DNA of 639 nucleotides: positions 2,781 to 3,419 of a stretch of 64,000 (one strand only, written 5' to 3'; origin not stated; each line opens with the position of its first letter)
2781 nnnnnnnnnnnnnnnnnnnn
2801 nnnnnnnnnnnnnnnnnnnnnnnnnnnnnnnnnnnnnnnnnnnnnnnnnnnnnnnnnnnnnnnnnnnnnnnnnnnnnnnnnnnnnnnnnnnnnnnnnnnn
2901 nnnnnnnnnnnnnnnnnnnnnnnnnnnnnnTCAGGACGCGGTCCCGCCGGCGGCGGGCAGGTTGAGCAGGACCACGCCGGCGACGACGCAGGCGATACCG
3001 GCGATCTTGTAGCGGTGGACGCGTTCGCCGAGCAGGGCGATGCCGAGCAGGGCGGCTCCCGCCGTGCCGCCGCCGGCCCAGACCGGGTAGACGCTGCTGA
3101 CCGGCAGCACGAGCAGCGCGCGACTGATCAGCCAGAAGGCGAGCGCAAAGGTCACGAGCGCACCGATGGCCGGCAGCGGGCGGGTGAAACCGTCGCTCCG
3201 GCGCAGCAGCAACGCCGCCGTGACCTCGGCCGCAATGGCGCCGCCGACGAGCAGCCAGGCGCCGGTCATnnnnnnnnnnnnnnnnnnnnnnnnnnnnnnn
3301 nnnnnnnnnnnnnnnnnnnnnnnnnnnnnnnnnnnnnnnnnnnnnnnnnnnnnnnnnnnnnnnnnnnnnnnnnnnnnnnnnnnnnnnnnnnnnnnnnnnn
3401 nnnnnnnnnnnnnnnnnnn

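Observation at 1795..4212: ArsR regulator - heterodimeric SMR pair - AlkB hydroxylase on one strand with an AT-rich palindromic operator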

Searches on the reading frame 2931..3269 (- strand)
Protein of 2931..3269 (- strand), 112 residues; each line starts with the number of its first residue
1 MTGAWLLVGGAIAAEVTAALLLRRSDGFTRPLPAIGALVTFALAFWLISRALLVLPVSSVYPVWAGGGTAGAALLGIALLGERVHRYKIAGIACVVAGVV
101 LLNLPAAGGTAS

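Call 3: search_protein_families(library=pfam, proteins=[window:2931-3269:-], max_evalue=0.01)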
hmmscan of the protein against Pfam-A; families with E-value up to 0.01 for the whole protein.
window:2931-3269:- (112 aa): 2 families
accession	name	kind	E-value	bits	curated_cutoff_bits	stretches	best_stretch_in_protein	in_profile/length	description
PF00893.25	Multi_Drug_Res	-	1.8e-21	76.9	23.7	1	4-94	2-92/93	Small Multidrug Resistance protein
PF00892.27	EamA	-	6.5e-05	23.7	28.2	1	33-103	65-134/135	EamA-like transporter family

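Call 4: search_protein_families(library=ncbifam, proteins=[window:2931-3269:-], max_evalue=0.01)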
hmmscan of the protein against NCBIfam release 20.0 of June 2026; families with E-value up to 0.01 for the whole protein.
window:2931-3269:- (112 aa): 22 families
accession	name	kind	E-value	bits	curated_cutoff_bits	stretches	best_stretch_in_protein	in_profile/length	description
NF051482.1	EbrB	exception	3.5e-22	79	160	1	6-103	5-102/105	SMR family multidrug efflux transporter EbrB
NF051481.1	EbrA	exception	7.5e-20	71.2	160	1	5-104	5-104/104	SMR family multidrug efflux transporter EbrA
NF042984.1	SMR_efflux_EmrE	exception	1.1e-18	67.6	226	1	5-104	4-103/110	multidrug efflux SMR transporter EmrE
NF007087.1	PRK09541.1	subfamily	2.7e-18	66.4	162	1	5-104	4-103/110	EmrE family multidrug efflux SMR transporter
NF033137.0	SMR_qac_int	equivalog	8.6e-18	64.9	188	1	4-104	2-102/109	Qac family quaternary ammonium compound efflux SMR transporter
NF033470.1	SMR_qac_bcrC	exception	7.6e-17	61.8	225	1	6-108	5-107/114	quaternary ammonium compound efflux SMR transporter BcrC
NF033469.1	SMR_qac_bcrB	exception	1.7e-16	60.7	205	1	5-104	4-103/105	quaternary ammonium compound efflux SMR transporter BcrB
NF000384.1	QacCGHJ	equivalog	2.3e-16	60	160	1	11-104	9-102/107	QacCGHJ group quaternary ammonium compound efflux SMR transporter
NF000277.1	qac_SMR_G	exception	1.6e-15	57.4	200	1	11-104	9-102/107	quaternary ammonium compound efflux SMR transporter QacG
NF008512.1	PRK11431.1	equivalog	2.8e-15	56.5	126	1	4-104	2-102/104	quaternary ammonium compound efflux SMR transporter SugE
NF000023.1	qac_SMR_C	exception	5.3e-15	55.5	200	1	11-104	9-102/107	quaternary ammonium compound efflux SMR transporter QacC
NF033136.1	SMR_qac_K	exception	1.4e-14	54.8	205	1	4-105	3-104/110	quaternary ammonium compound efflux SMR transporter QacK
NF000067.2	SMR_qac_FL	exception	3.8e-14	53.1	205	1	4-104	3-103/110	quaternary ammonium compound efflux SMR transporter QacL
NF012170.0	qac_SMR_J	exception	4.6e-14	52.6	210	1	7-104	5-102/107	quaternary ammonium compound efflux SMR transporter QacJ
NF000279.1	qac_SMR_H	exception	4.9e-14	52.6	205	1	10-104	8-102/107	quaternary ammonium compound efflux SMR transporter QacH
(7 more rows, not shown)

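Call 23: find_homologous_proteins(query=window:2931-3269:-, max_evalue=1e-8)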
Query window:2931-3269:- (112 aa): 137 proteins with E <= 1e-8 among 2404 candidates; the best 120 are listed.
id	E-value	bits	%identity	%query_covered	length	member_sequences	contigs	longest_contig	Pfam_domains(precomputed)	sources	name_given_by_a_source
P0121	7.5e-54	199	88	100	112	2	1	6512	PF00892.27,PF00893.26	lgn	-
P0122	8.8e-52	192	90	100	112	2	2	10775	PF00893.26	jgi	jgi:small multidrug resistance pump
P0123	3.8e-50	187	86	100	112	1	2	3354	PF00893.26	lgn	-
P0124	1.6e-38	149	69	100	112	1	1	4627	PF00892.27,PF00893.26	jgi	jgi:small multidrug resistance pump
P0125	3.0e-36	142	73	90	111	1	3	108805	PF00893.26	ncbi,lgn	ncbi:MAG: SMR family transporter [Gammaproteobacteria bacterium]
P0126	9.2e-35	137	65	98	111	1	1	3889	PF00893.26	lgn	-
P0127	3.9e-34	135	64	96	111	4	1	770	PF00893.26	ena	-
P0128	1.1e-33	134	68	93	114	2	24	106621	PF00893.26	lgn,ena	-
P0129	1.8e-33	133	65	97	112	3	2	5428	PF00893.26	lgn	-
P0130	2.5e-33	133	66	96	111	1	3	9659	PF00893.26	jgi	-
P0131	8.9e-33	131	64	96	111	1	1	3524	PF00893.26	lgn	-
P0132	1.1e-32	131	68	95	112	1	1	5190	PF00893.26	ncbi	ncbi:MAG: SMR family transporter [Gammaproteobacteria bacterium]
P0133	1.6e-32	130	69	96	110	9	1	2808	PF00893.26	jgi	-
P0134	1.8e-32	130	66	93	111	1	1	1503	PF00893.26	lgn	-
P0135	1.9e-32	130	59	99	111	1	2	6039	PF00893.26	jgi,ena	-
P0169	5.3e-27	112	61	93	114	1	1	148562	PF00893.26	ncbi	-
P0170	5.5e-27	112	62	93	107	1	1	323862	PF00893.26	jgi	jgi:small multidrug resistance pump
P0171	5.5e-27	112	62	94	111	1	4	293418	PF00893.26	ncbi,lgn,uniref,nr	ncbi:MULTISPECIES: DMT family transporter [Vibrio harveyi group]|uniref:DMT family transporter n=1 T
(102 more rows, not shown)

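Call 24: find_encoding_contigs(protein=P0171, flank=6000, max_places=2)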
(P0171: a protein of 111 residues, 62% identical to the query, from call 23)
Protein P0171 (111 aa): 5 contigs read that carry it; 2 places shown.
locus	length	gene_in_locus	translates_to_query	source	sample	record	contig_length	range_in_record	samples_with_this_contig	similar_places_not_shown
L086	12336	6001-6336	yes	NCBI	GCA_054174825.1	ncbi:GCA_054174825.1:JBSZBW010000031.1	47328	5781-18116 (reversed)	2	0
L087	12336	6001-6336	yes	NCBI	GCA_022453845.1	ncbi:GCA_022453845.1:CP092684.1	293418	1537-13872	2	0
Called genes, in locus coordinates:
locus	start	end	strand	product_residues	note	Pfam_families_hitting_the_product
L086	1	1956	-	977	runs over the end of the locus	PF13700:DUF4158, PF01526:DDE_Tnp_Tn3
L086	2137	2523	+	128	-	PF01022:HTH_5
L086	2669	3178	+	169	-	-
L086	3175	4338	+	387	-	PF12704:MacB_PCD, PF02687:FtsX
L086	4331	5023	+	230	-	PF02463:SMC_N (faint), PF00005:ABC_tran, PF13304:AAA_21 (weak)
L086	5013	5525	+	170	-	PF00578:AhpC-TSA, PF08534:Redoxin, PF00255:GSHPx (weak), PF02630:SCO1-SenC (weak), PF13098:Thioredoxin_2, PF13905:Thioredoxin_8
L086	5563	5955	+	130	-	PF00893:Multi_Drug_Res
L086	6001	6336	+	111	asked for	PF00893:Multi_Drug_Res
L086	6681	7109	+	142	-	-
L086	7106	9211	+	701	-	PF00403:HMA, PF00122:E1-E2_ATPase, PF00702:Hydrolase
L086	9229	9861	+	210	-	PF13462:Thioredoxin_4, PF01323:DSBA (weak)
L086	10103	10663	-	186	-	PF00239:Resolvase, PF13309:HTH_22 (faint), PF02796:HTH_7, PF13384:HTH_23 (weak), PF13551:HTH_29 (weak)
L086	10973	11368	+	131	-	-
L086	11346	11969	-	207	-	PF00440:TetR_N, PF02909:TetR_C_1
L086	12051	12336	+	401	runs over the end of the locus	PF07690:MFS_1, PF00083:Sugar_tr (weak), PF07690:MFS_1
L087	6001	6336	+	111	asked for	PF00893:Multi_Drug_Res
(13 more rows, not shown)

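Call 25: find_encoding_contigs(protein=P0170, flank=6000, max_places=1)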
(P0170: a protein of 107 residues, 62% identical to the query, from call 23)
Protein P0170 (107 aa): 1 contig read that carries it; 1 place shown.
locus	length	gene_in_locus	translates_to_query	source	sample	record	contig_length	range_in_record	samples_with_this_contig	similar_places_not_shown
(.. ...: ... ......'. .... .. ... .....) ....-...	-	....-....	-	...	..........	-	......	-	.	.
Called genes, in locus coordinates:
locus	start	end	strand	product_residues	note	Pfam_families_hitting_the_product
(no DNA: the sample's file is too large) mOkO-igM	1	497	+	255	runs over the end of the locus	PF01259:SAICAR_synt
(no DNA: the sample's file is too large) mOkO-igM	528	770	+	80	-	PF02700:PurS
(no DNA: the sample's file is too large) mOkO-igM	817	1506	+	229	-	PF13507:GATase_5, PF01965:DJ-1_PfpI (weak)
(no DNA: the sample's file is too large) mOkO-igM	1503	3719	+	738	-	PF18072:FGAR-AT_linker, PF00586:AIRS, PF02769:AIRS_C, PF00586:AIRS, PF02769:AIRS_C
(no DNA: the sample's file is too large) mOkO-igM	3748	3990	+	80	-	PF01722:BolA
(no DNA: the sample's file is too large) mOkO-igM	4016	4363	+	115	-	PF00462:Glutaredoxin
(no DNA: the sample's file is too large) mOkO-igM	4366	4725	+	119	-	PF08883:DOPA_dioxygen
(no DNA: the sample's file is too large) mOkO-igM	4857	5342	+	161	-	PF04266:ASCH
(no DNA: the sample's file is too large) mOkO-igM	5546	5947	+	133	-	PF00893:Multi_Drug_Res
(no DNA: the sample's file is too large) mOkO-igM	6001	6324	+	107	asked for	PF00893:Multi_Drug_Res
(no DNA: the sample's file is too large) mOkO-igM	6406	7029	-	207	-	PF00163:Ribosomal_S4, PF01479:S4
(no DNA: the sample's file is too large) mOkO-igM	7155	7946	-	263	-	PF00588:SpoU_methylase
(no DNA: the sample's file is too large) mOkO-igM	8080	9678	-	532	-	PF00682:HMGL-like, PF22617:HCS_D2, PF08502:LeuA_dimer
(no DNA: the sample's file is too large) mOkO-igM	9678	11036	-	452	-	PF01406:tRNA-synt_1e, PF09334:tRNA-synt_1g (faint), PF00133:tRNA-synt_1 (weak), PF23493:CysS_C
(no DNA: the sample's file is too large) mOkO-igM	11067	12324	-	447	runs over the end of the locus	PF00749:tRNA-synt_1c, PF19269:Anticodon_2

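Call 26: find_encoding_contigs(protein=P0169, flank=6000, max_places=1)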
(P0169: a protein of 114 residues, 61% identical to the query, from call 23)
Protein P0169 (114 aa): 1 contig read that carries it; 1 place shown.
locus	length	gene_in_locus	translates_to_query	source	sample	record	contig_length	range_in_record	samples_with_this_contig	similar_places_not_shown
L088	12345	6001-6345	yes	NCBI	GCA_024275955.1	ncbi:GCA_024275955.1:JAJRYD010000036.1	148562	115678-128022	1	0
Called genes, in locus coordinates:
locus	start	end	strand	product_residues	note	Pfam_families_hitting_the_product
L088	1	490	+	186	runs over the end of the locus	-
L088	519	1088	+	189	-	PF02441:Flavoprotein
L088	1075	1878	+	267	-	PF23023:Anti-Pycsar_Apyc1, PF00753:Lactamase_B, PF12706:Lactamase_B_2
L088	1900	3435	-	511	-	PF00575:S1 (faint), PF10150:RNase_E_G, PF20833:RNase_E_G_Thio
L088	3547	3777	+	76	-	PF02416:TatA_B_E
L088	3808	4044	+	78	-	PF02416:TatA_B_E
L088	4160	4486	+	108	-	PF00085:Thioredoxin, PF13098:Thioredoxin_2, PF13905:Thioredoxin_8 (faint)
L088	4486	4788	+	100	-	PF10719:ComFB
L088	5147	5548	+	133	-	PF01022:HTH_5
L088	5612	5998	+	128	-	PF00893:Multi_Drug_Res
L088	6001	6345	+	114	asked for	PF00893:Multi_Drug_Res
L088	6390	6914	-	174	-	PF18423:zf_CopZ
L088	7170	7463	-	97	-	PF00403:HMA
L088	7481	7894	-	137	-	PF02411:MerT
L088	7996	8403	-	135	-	-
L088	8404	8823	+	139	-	PF00376:MerR, PF13411:MerR_1, PF09278:MerR-DNA-bind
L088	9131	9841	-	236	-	PF00460:Flg_bb_rod, PF22692:LlgE_F_G_D1, PF06429:Flg_bbr_C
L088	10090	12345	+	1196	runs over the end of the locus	PF13116:YhdP, PF05170:AsmA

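Call 43: search_protein_families(library=ncbifam, proteins=[L086:2669-3178:+, L086:6681-7109:+, L086:5013-5525:+, L086:7106-9211:+], max_evalue=0.01)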
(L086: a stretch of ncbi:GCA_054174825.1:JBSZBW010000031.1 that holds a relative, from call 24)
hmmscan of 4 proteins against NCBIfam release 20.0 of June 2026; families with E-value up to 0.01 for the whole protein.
L086:2669-3178:+ (169 aa): 0 families

L086:6681-7109:+ (142 aa): 2 families
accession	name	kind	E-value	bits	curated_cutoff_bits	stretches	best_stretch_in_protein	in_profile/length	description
NF033788.1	HTH_metalloreg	subfamily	2.7e-05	23.9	55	1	60-130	4-75/77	metalloregulator ArsR/SmtB family transcription factor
NF047906.1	CdPbTransRegCmtR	equivalog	0.0086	16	150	0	48-134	2-88/104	Cd(II)/Pb(II)-sensing metalloregulatory transcriptional regulator CmtR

L086:5013-5525:+ (170 aa): 18 families
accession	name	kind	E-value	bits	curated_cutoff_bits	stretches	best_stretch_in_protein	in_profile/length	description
NF002854.0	PRK03147.1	subfamily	1.2e-27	97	170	1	32-164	42-172/176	thiol-disulfide oxidoreductase ResA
NF047696.1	ThlDiSintTplARhiz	equivalog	5.7e-19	68.7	230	1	32-150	77-199/219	thiol:disulfide interchange protein TlpA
NF041202.1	StoA_CxxC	exception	3.7e-17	62.7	210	1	4-159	4-159/163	endospore biogenesis thiol-disulfide oxidoreductase StoA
NF041054.1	WAxxUGC_long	equivalog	1.7e-14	53.8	300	1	23-144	75-194/354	ResA-like WAxxUGC motif-containing protein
TIGR00385.1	dsbE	subfamily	2.7e-13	49.9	123.15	1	34-154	42-160/173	DsbE family thiol:disulfide interchange protein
NF011941.0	PRK15412.1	equivalog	3e-08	33.4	359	1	51-150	67-161/185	thiol:disulfide interchange protein DsbE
NF006960.0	PRK09437.1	equivalog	1.1e-07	31.9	140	1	31-126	9-103/156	thioredoxin-dependent thiol peroxidase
NF010625.0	PRK14018.1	equivalog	3.7e-07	29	522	1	51-158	55-166/521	bifunctional peptide-methionine (S)-S-oxide reductase MsrA/peptide-methionine (R)-S-oxide reductase MsrB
NF040769.1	SelL_rel_redox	subfamily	5.2e-06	26.2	120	1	32-127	3-99/173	SelL-related redox protein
TIGR01068.1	thioredoxin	equivalog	9.9e-06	25.7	96.8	1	53-120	15-79/101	thioredoxin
NF047697.1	ThioredTrxAClost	equivalog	5.1e-05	23.4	140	1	53-126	18-87/105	thioredoxin TrxA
NF007900.0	PRK10606.1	equivalog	0.00015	21.3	270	1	35-91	8-63/183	glutathione peroxidase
NF006898.0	PRK09381.1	equivalog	0.00017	22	138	0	53-124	22-89/109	thioredoxin TrxA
NF040737.1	peroxi_PrxU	equivalog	0.00035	20.3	270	1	35-125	48-144/233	thioredoxin-dependent peroxiredoxin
TIGR03137.1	AhpC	equivalog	0.00078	19.2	272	1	44-127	23-109/187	alkyl hydroperoxide reductase subunit C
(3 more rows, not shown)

L086:7106-9211:+ (701 aa): 31 families (the best 25 are shown)
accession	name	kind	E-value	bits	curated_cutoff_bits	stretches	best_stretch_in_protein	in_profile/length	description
TIGR01525.1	ATPase-IB_hvy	subfamily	9.3e-183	609.1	346.25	1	143-697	1-560/560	heavy metal translocating P-type ATPase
NF008262.1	PRK11033.1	equivalog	1.6e-173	579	1005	1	5-700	43-730/731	zinc/cadmium/mercury/lead-transporting ATPase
NF033775.1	P_type_ZntA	exception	5.6e-152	507.6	1240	1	7-699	52-730/732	Zn(II)/Cd(II)/Pb(II) translocating P-type ATPase ZntA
TIGR01512.1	ATPase-IB2_Cd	subfamily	2.9e-148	494.6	313.5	2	143-450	1-288/494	cadmium family heavy metal-translocating P-type ATPase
TIGR01511.1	ATPase-IB1_Cu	subfamily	2.2e-126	422.9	397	1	131-670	8-508/542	copper-translocating P-type ATPase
NF007952.0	PRK10671.1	equivalog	1.3e-116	390.7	1316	2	161-683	291-809/838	copper-exporting P-type ATPase CopA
TIGR01494.1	ATPase_P-type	subfamily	9.6e-85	284.8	62.3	1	166-671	2-462/478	HAD-IC family P-type ATPase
TIGR01647.1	ATPase-IIIA_H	equivalog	1.8e-53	181.9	615.5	3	143-450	38-348/755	plasma-membrane proton-efflux P-type ATPase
TIGR01497.1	kdpB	equivalog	2.5e-52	177.9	527.9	1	210-634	119-553/675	potassium-transporting ATPase subunit KdpB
NF010609.0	PRK14010.1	equivalog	1e-50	172.7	1323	1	173-626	79-540/673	K(+)-transporting ATPase subunit B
TIGR01517.1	ATPase-IIB_Ca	equivalog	4.8e-37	127.6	507.05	3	573-653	612-691/882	calcium-translocating P-type ATPase, PMCA-type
TIGR01522.1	ATPase-IIA2_Ca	equivalog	1.8e-33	115.3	798.3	3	574-655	573-653/854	calcium-transporting P-type ATPase, PMR1-type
TIGR01116.1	ATPase-IIA1_Ca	equivalog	3.3e-29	101.6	703.4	2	516-653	457-607/799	calcium-translocating P-type ATPase, SERCA-type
TIGR01657.1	P-ATPase-V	hypoth_equivalog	1e-26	92.9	618.25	4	163-256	196-290/1055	ATP13A2 family polyamine export P-type ATPase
TIGR01523.1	ATPase-IID_K-Na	equivalog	8.8e-26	89.8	645.05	3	574-677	677-777/997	potassium/sodium efflux P-type ATPase, fungal-type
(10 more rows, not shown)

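Call 60: search_protein_families(library=ncbifam, proteins=[L088:5147-5548:+, L086:2137-2523:+], max_evalue=0.00001)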
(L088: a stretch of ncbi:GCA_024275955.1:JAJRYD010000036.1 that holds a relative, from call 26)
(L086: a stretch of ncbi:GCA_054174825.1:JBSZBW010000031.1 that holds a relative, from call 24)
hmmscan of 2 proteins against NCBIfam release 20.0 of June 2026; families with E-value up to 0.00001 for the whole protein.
L088:5147-5548:+ (133 aa): 7 families
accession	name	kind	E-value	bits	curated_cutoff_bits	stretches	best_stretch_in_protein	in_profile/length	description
NF033788.1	HTH_metalloreg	subfamily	5.8e-22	77.3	55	1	47-118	2-74/77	metalloregulator ArsR/SmtB family transcription factor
NF007528.0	PRK10141.1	subfamily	9.6e-12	44.8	97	1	48-113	8-74/117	metalloregulator ArsR/SmtB family transcription factor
NF045707.1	Dbac_1936_reg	equivalog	1.9e-09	37.4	115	1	41-129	2-89/99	ArsR/SmtB-type metalloregulator TsoR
NF033789.1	repress_SdpR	subfamily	4.3e-09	36.1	100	1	50-113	2-65/79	autorepressor SdpR family transcription factor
NF041413.1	ArsR_Rv2640c_fam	equivalog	5.6e-09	36.4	155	1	40-122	26-110/118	Rv2640c family ArsR-like transcriptional regulator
NF040642.1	sulf_sens_BigR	equivalog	6.4e-09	35.8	155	1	42-114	6-78/95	sulfite-sensing transcriptional repressor BigR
NF047906.1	CdPbTransRegCmtR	equivalog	3.7e-08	33.2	150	1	41-123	6-88/104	Cd(II)/Pb(II)-sensing metalloregulatory transcriptional regulator CmtR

L086:2137-2523:+ (128 aa): 7 families
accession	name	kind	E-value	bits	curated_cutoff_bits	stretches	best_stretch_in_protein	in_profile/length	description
NF033788.1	HTH_metalloreg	subfamily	1.9e-22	78.8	55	1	42-114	2-75/77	metalloregulator ArsR/SmtB family transcription factor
NF007528.0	PRK10141.1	subfamily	1.2e-13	50.9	97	1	44-108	9-74/117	metalloregulator ArsR/SmtB family transcription factor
NF040642.1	sulf_sens_BigR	equivalog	1.9e-10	40.7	155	1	35-111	4-83/95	sulfite-sensing transcriptional repressor BigR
NF033789.1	repress_SdpR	subfamily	1.5e-09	37.6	100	1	45-109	2-66/79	autorepressor SdpR family transcription factor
NF041413.1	ArsR_Rv2640c_fam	equivalog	1.7e-09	38.1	155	1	32-118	24-111/118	Rv2640c family ArsR-like transcriptional regulator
NF047906.1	CdPbTransRegCmtR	equivalog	7.7e-09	35.4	150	1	35-119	5-89/104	Cd(II)/Pb(II)-sensing metalloregulatory transcriptional regulator CmtR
NF045707.1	Dbac_1936_reg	equivalog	2.1e-08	34.1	115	1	41-123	7-88/99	ArsR/SmtB-type metalloregulator TsoR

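Call 62: search_dna_similar(query=L086:5563-5955:+, collection=plasmids, mode=protein, max_rows=30, max_evalue=1e-15)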
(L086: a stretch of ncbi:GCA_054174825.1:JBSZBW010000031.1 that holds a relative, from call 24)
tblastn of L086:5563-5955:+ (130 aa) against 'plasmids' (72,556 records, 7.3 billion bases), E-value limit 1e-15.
Records with a match: 5; places in all: 12; records where one place covers at least 80% of the query: 5.
Best place of each record, by identity: >=99% 1; 60-80% 4.
By first word of the organism name: Pseudomonas 4; Vibrio 1.
By predicted mobility (MOB-suite, as given by PLSDB): conjugative 4; non-mobilizable 1.
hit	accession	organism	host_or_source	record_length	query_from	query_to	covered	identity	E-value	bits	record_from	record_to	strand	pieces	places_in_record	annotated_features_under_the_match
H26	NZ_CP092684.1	Vibrio campbellii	Hippocampus kuda,Pure isolate,aquarium ...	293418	1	130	100%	100.0%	2e-68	229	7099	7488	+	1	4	multidrug efflux SMR transporter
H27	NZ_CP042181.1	Pseudomonas sp. KBS0802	environmental isolate,soil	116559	23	130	83%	65.7%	1e-31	124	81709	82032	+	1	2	multidrug efflux SMR transporter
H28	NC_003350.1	Pseudomonas putida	-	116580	23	130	83%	65.7%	1e-31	124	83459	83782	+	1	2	multidrug efflux SMR transporter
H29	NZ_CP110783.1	Pseudomonas putida DOT-T1E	pure cell culture,environment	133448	23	130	83%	65.7%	1e-31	124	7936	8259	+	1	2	multidrug efflux SMR transporter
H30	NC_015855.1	Pseudomonas putida DOT-T1E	-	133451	23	130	83%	65.7%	1e-31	124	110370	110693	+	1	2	multidrug efflux SMR transporter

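Call 63: get_annotated_region(hit=H28, flank=7000)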
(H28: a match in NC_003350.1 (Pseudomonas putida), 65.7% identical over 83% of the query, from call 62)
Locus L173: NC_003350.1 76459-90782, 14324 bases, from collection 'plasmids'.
description: Pseudomonas putida plasmid pWW0, complete sequence
organism: Pseudomonas putida (NCBI taxid 303)
taxonomy: Bacteria; Pseudomonadota; Gammaproteobacteria; Pseudomonadales; Pseudomonadaceae; Pseudomonas; Pseudomonas putida
host: -; source: -; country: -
typing (MOB-suite, as given by PLSDB): conjugative; replicon IncP; relaxase MOBF; mating-pair formation MPF_T
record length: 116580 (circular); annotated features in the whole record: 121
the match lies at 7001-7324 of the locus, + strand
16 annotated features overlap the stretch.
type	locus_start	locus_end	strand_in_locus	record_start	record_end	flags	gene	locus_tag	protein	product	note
CDS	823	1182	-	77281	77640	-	-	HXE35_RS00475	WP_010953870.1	hypothetical protein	-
predicted_resistance_gene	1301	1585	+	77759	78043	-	mreA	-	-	metal-sensing transcriptional repressor MreA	predicted by amrfinderplus; class ; identity 100.0%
predicted_resistance_gene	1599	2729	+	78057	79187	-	mrdH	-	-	Ni(II)/Co(II) efflux transporter permease subunit MrdH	predicted by amrfinderplus; class COPPER/NICKEL; identity 100.0%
CDS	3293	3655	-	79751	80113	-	tnpC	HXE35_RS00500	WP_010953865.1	Tn3 family transposase post-transcriptional regulator TnpC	-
CDS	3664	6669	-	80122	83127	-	-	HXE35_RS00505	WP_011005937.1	Tn3 family transposase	-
CDS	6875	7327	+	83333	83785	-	-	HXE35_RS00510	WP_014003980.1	multidrug efflux SMR transporter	-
CDS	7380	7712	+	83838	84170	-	-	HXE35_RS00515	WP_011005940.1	multidrug efflux SMR transporter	-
CDS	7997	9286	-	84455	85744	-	-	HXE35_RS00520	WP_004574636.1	ISL3-like element ISPpu12 family transposase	GO:0006313 - DNA transposition [Evidence IEA]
CDS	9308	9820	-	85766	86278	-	lspA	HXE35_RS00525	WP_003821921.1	signal peptidase II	GO:0009306 - protein secretion [Evidence IEA]; GO:0006508 - proteolysis [Evidence IEA]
CDS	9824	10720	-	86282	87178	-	-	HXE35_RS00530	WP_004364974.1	cation transporter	GO:0006812 - monoatomic cation transport [Evidence IEA]; GO:0055085 - transmembrane transport [Evidence IEA]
CDS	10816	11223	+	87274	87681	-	cadR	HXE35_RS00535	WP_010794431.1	Cd(II)/Pb(II)-responsive transcriptional regulator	GO:0045893 - positive regulation of DNA-templated transcription [Evidence IEA]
CDS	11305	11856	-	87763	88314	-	merB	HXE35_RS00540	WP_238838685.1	organomercurial lyase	GO:0046413 - organomercury catabolic process [Evidence IEA]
CDS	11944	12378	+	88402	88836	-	-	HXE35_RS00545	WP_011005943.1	mercury resistance transcriptional regulator MerR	-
predicted_resistance_gene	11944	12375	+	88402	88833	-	merR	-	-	mercury resistance transcriptional regulator MerR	predicted by amrfinderplus; class MERCURY; identity 100.0%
CDS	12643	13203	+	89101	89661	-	-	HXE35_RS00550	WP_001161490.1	recombinase family protein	GO:0006310 - DNA recombination [Evidence IEA]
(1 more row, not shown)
